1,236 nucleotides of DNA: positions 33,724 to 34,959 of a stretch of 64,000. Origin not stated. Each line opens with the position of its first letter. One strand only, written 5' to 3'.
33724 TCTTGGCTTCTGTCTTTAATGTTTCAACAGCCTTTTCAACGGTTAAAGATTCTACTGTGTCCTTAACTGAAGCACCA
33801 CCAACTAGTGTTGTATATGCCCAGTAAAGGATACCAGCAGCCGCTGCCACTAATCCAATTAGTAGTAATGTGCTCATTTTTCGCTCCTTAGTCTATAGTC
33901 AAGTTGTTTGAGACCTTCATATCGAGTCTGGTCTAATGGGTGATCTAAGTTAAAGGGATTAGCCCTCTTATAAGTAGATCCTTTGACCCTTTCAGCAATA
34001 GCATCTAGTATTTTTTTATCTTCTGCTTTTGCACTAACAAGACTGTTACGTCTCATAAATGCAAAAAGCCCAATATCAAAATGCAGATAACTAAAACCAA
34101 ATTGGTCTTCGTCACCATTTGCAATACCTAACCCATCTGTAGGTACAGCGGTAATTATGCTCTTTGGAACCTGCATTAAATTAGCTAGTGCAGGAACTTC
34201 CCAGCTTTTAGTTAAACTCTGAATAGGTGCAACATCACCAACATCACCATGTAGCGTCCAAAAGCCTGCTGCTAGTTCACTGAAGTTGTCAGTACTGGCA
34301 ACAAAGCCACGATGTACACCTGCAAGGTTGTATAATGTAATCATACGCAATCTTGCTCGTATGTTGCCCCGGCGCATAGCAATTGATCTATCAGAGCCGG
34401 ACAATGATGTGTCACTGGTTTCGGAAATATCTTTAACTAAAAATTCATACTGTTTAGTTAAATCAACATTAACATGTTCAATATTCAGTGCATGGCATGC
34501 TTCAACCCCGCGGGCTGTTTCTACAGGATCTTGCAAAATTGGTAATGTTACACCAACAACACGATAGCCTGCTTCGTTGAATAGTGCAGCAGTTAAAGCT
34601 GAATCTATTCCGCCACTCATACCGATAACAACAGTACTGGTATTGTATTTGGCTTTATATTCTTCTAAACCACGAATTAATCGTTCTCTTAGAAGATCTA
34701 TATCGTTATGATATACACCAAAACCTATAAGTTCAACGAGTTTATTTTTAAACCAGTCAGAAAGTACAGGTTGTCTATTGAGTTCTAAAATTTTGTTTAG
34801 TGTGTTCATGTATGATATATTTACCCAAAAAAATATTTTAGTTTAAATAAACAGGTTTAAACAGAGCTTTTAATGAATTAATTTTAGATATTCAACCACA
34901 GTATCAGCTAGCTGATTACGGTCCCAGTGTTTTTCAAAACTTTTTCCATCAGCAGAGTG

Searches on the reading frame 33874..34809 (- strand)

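Call 70: search_protein_families(library=phrogs, proteins=[window:33874-34809:-])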
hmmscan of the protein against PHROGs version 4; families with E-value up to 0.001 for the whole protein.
window:33874-34809:- (311 aa): 4 families
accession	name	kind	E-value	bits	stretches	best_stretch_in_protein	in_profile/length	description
phrog_11189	-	other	2.2e-39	136.5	1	37-246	7-219/256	NAD synthetase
phrog_36784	-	other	2.2e-13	50.5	1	44-229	295-487/594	NAD synthetase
phrog_1550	-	moron, auxiliary metabolic gene and host takeover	3.9e-07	30.2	1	32-130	120-222/418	QueC-like queuosine biosynthesis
phrog_1741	-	moron, auxiliary metabolic gene and host takeover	5.1e-05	23.3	1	58-94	21-57/383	QueC-like queuosine biosynthesis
